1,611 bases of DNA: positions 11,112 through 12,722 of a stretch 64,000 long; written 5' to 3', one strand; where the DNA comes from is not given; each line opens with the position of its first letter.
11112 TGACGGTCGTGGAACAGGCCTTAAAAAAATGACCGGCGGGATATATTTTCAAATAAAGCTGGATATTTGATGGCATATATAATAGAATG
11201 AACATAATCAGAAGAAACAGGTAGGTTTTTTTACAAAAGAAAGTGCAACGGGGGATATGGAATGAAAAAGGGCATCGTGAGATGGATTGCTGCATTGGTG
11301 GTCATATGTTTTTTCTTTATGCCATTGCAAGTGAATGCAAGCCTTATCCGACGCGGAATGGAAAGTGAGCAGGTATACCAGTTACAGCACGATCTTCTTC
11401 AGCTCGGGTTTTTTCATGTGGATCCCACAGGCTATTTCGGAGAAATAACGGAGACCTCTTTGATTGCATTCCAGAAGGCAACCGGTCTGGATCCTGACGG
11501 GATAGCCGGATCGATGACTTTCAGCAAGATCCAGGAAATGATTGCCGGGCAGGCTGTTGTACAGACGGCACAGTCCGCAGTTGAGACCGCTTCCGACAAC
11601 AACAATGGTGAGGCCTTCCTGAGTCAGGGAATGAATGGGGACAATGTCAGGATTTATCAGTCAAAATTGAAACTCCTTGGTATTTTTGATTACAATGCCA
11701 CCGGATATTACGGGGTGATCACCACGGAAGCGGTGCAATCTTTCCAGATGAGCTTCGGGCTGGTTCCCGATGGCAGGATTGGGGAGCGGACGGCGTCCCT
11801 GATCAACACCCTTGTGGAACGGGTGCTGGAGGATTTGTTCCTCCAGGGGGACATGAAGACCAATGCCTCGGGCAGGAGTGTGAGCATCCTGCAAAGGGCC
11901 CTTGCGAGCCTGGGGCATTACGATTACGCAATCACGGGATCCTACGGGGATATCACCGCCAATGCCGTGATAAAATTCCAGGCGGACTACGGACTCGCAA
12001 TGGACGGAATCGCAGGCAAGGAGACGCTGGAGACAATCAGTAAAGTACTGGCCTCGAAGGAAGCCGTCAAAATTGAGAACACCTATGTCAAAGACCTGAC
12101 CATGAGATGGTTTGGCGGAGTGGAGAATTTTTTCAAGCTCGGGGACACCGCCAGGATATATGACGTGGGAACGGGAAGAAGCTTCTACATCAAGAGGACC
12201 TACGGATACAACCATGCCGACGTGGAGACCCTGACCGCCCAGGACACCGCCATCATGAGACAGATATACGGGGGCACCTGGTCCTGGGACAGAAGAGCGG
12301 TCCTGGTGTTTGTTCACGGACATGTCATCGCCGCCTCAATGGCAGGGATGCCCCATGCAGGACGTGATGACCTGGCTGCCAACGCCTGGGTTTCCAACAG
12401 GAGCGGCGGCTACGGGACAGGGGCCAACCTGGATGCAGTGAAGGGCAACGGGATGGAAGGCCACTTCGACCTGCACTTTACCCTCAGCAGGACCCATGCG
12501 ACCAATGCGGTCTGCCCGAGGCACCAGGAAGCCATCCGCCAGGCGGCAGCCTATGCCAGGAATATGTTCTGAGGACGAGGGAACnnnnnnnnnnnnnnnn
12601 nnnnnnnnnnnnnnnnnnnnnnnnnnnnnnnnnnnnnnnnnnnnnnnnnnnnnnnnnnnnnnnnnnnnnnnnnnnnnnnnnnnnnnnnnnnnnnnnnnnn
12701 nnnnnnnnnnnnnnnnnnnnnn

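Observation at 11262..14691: Radical-SAM/SPASM peptide-maturase-like enzyme with RRE-like N-terminus, coupled to a secreted PG-binding protein and a HAD phosphatase, with no precursor peptide nearby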

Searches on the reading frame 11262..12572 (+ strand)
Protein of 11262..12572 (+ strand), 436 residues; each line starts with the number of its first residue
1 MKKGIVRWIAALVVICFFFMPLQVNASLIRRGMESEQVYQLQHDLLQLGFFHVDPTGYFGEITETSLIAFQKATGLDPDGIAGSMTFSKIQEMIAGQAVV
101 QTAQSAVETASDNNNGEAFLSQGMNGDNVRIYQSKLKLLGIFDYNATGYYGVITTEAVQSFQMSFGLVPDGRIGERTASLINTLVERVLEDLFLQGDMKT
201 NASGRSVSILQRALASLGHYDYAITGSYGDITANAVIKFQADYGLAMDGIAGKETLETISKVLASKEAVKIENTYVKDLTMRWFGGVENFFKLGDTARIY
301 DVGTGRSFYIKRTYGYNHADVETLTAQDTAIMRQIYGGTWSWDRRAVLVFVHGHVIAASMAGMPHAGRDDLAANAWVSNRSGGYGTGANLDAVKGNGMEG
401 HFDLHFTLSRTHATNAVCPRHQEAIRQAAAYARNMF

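Call 3: search_protein_families(library=ncbifam, proteins=[window:11262-12572:+], max_evalue=0.001)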
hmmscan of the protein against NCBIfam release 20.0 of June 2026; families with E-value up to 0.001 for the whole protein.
window:11262-12572:+ (436 aa): 8 families
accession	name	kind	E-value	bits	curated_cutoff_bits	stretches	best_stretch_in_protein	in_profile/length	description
TIGR02869.1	spore_SleB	equivalog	3.3e-36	125.1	236.5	3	198-270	7-79/201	spore cortex-lytic enzyme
NF052335.1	PdgHdaseHSB129560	equivalog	5.5e-18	65.4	500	2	121-258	201-327/330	peptidoglycan hydrolase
NF052336.1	PdgHdaseHSB100310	equivalog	6e-18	65.3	500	2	121-258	186-312/316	peptidoglycan hydrolase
NF052377.1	lmo1851_S41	exception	1.6e-11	43.6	725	0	197-264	383-450/468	lmo1851 family serine protease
TIGR03979.1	His_Ser_Rich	equivalog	5.2e-11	42.9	121.65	0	203-257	130-184/190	His-Xaa-Ser repeat protein HxsA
NF004786.0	PRK06132.1-3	equivalog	1.9e-07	30.3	329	0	28-80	213-265/418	hypothetical protein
NF038080.1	PG_bind_siph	domain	1e-05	25.7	55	0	28-90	6-74/76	peptidoglycan-binding protein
NF007891.0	PRK10594.1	equivalog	3.3e-05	22.9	425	0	150-182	318-350/617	L,D-transpeptidase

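Call 4: search_protein_families(library=pfam, proteins=[window:11262-12572:+], max_evalue=0.001)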
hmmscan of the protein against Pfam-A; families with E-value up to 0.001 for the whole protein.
window:11262-12572:+ (436 aa): 3 families
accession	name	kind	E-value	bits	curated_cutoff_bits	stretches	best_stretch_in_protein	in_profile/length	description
PF01471.23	PG_binding_1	-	1.2e-48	163.5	23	3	204-258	2-56/57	Putative peptidoglycan binding domain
PF08823.16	PG_binding_2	-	3.2e-06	27.7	21.1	0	206-240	17-51/74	Putative peptidoglycan binding domain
PF09374.15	PG_binding_3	-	6.5e-05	23.5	24.6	0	206-237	2-32/76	Predicted Peptidoglycan domain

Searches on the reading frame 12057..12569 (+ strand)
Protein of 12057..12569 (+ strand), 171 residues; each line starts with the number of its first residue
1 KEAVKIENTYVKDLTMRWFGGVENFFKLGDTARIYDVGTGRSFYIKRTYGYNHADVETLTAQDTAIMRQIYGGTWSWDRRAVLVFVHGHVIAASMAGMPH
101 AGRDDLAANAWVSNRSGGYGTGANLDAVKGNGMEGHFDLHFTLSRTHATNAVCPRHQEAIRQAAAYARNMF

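Call 30: search_protein_families(library=pfam, proteins=[window:12057-12569:+], max_evalue=10)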
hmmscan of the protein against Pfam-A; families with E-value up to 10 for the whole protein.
seq(171 aa): 0 families

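Call 48: find_homologous_proteins(query=window:12057-12569:+, max_evalue=0.00001)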
Query seq(171 aa) (171 aa): 267 proteins with E <= 0.00001 among 317 candidates; the best 120 are listed.
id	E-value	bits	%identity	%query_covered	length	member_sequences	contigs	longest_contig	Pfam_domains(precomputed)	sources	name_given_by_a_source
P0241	1.1e-64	235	61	97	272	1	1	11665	PF01471.24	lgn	-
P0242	4.4e-64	233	63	93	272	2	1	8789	PF01471.24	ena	-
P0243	1.1e-63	232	63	94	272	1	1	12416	PF01471.24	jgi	-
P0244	3.1e-63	231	63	92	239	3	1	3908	PF01471.24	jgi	jgi:hypothetical protein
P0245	4.0e-61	224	63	90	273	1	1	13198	PF01471.24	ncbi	-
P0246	5.6e-61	223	63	89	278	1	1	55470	-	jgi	jgi:hypothetical protein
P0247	5.6e-61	223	63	89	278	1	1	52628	-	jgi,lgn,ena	jgi:hypothetical protein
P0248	5.7e-61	223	63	89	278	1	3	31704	-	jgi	jgi:hypothetical protein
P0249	5.7e-61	223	63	89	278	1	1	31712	-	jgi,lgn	jgi:hypothetical protein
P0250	1.5e-60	222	63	89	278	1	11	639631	-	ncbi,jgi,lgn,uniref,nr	ncbi:MAG: hypothetical protein JG777_1450 [Clostridia bacterium]|jgi:hypothetical protein|uniref:hyp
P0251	1.5e-60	222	63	89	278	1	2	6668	-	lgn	-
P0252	1.5e-60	222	63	89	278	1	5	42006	-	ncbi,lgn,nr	ncbi:MAG: hypothetical protein PWR27_324 [Petroclostridium sp.]|nr:hypothetical protein [Petroclostr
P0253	3.3e-60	221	61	93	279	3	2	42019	PF01471.24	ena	-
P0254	5.4e-60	220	60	99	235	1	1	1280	PF01471.24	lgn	-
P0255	7.5e-60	220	64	89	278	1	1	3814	PF01471.24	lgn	-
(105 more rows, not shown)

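Call 49: find_encoding_contigs(protein=P0250, flank=5000, max_places=4)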
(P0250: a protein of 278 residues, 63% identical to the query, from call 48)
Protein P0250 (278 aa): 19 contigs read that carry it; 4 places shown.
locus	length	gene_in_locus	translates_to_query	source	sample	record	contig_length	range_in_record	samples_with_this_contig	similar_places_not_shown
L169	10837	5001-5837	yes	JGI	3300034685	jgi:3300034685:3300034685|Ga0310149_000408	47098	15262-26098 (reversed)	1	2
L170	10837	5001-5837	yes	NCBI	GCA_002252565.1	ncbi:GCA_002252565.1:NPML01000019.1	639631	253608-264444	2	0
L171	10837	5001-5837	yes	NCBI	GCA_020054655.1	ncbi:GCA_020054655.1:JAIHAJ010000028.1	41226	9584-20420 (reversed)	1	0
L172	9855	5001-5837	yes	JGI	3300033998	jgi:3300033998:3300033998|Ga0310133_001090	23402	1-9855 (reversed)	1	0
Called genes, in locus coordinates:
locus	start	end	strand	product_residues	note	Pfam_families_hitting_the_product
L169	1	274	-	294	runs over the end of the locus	PF02826:2-Hacid_dh_C (weak), PF03446:NAD_binding_2, PF03807:F420_oxidored (weak), PF14833:NAD_binding_11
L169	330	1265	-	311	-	PF02779:Transket_pyr, PF02780:Transketolase_C, PF22613:Transketolase_C_1, PF17147:PFOR_II (weak)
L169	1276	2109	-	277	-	PF13292:DXP_synthase_N, PF00456:Transketolase_N, PF00676:E1_dh, PF02775:TPP_enzyme_C (faint)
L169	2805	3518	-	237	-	PF00392:GntR, PF08279:HTH_11 (weak), PF07729:FCD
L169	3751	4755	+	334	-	PF09084:NMT1, PF13379:NMT1_2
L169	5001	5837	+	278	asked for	-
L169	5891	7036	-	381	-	PF01969:Ni_insertion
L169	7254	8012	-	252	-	PF00731:AIRC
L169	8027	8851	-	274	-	PF02540:NAD_synthase (weak), PF00733:Asn_synthase (weak), PF00764:Arginosuc_synth (weak), PF01171:ATP_bind_3 (faint), PF06508:QueC (weak), PF24167:DUF7411 (weak)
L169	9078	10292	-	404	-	PF04041:Glyco_hydro_130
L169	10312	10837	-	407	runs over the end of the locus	PF03663:Glyco_hydro_76 (faint), PF07221:GlcNAc_2-epim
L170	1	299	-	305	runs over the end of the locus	PF02826:2-Hacid_dh_C, PF03446:NAD_binding_2, PF03807:F420_oxidored (weak), PF14833:NAD_binding_11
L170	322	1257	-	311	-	PF02779:Transket_pyr, PF02780:Transketolase_C, PF22613:Transketolase_C_1, PF17147:PFOR_II (weak)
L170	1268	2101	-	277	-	PF13292:DXP_synthase_N, PF00456:Transketolase_N, PF00676:E1_dh, PF02775:TPP_enzyme_C (faint)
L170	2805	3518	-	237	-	PF00392:GntR, PF08279:HTH_11 (weak), PF07729:FCD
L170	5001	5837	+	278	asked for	-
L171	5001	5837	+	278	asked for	-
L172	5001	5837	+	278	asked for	-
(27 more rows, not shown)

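Call 50: find_encoding_contigs(protein=P0241, flank=5000, max_places=2)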
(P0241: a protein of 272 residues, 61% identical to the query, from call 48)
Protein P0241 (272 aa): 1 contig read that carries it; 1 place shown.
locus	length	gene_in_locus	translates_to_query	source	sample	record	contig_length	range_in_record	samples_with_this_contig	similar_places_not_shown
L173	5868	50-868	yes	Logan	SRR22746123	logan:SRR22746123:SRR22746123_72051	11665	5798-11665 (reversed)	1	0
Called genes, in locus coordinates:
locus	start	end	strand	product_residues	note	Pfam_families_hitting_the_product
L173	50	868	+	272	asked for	PF01471:PG_binding_1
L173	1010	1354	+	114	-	PF09413:DUF2007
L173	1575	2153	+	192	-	PF08876:DUF1836, PF13411:MerR_1 (weak)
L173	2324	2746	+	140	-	PF05164:ZapA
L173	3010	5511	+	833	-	PF01136:Peptidase_U32, PF12392:DUF3656, PF01136:Peptidase_U32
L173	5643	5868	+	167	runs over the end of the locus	PF00692:dUTPase, PF22769:DCD (faint)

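Call 58: predict_structure(alignment_id=A2)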
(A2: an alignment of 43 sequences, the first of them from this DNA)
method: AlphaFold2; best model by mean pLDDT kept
length: 171 residues; sequences in the alignment: 43
mean_pLDDT: 93.4   pTM: 0.88
mean pLDDT of the five models: 93.4, 93.1, 93.1, 93.0, 92.6
residues with pLDDT >= 90: 149; 70-90: 13; 50-70: 7; < 50: 2
segments of 3 or more residues with pLDDT < 50: none
pLDDT, mean of each block of 10 residues (from residue 1): 57 90 97 98 98 98 98 96 96 95 96 92 96 96 95 98 94 71
secondary structure, 60 per line:
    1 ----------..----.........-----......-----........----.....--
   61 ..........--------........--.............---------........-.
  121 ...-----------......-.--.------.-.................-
elements in order: H18-25 E31-36 E42-49 E54-58 H61-70 E79-86 E89-101 E111-115 E120-123 E135-140 H154-170

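Call 60: fold_search(model_id=the predicted structure, library=pdb)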
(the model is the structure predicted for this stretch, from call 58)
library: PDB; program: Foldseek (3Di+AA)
matches with E <= 10: 574; with E <= 0.001: 0
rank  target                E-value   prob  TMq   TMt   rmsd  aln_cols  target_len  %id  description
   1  5y6g                  8.8e-02  0.28  0.27  0.33  12.6       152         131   10  PilZ domain with c-di-GMP of YcgR from Escherichia coli (released 2018-07-18)
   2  7eft_B                1.5e-01  0.21  0.28  0.22  15.0       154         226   13  Crystal structure of cell shape-determining protein MreC (released 2021-10-20)
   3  6ybp_G                3.5e-01  0.04  0.16  0.11  24.1       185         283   10  Propionyl-CoA carboxylase of Methylorubrum extorquens with bound CoA (released 2020-10-28)
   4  4jp0                  3.5e-01  0.02  0.13  0.08  15.1       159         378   10  Crystal structure of Cry35Ab1 (released 2014-04-23)
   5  7w4u                  3.7e-01  0.09  0.23  0.16  12.6       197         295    8  Structure of the M. tuberculosis HtrA S407A mutant at room-temperature (released 2022-12-07)
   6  6i0z_B                3.7e-01  0.07  0.18  0.08  12.6       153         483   16  CRYSTAL STRUCTURE OF FASCIN IN COMPLEX WITH COMPOUND 1 (released 2019-02-27)
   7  6ybp_J                3.7e-01  0.03  0.15  0.10  23.8       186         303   11  Propionyl-CoA carboxylase of Methylorubrum extorquens with bound CoA (released 2020-10-28)
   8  8b6l_P                4.2e-01  0.10  0.17  0.07   7.5        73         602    8  Subtomogram average of the human Sec61-TRAP-OSTA-translocon (released 2022-12-07)
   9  2gjg                  4.2e-01  0.07  0.25  0.18  24.7       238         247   10  CRYSTAL STRUCTURE OF A PILZ-CONTAINING PROTEIN (PP4397) FROM PSEUDOMONAS PUTIDA KT2440 AT 2.25 A RESOLUTION (released 2006-04-25)
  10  9nst_E                4.5e-01  0.06  0.15  0.10  14.9       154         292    7  Bacterial Pictet-Spenglerase KslB in complex with product of L-Trp and a-ketoglutaric acid (released 2025-04-23)
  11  7w23                  4.7e-01  0.16  0.23  0.15   5.1        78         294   12  Structure of the M. tuberculosis HtrA S363A mutant (released 2022-11-23)
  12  5ejl                  5.0e-01  0.16  0.28  0.22  10.9       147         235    7  MrkH, A novel c-di-GMP dependence transcription regulatory factor. (released 2016-10-19)
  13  9ns6_A                5.3e-01  0.05  0.16  0.11  15.6       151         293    7  KslB apoenzyme (released 2025-04-23)
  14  9nst_B                5.3e-01  0.05  0.15  0.09  15.7       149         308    7  Bacterial Pictet-Spenglerase KslB in complex with product of L-Trp and a-ketoglutaric acid (released 2025-04-23)
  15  9nst_D                5.3e-01  0.04  0.13  0.09  15.5       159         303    9  Bacterial Pictet-Spenglerase KslB in complex with product of L-Trp and a-ketoglutaric acid (released 2025-04-23)
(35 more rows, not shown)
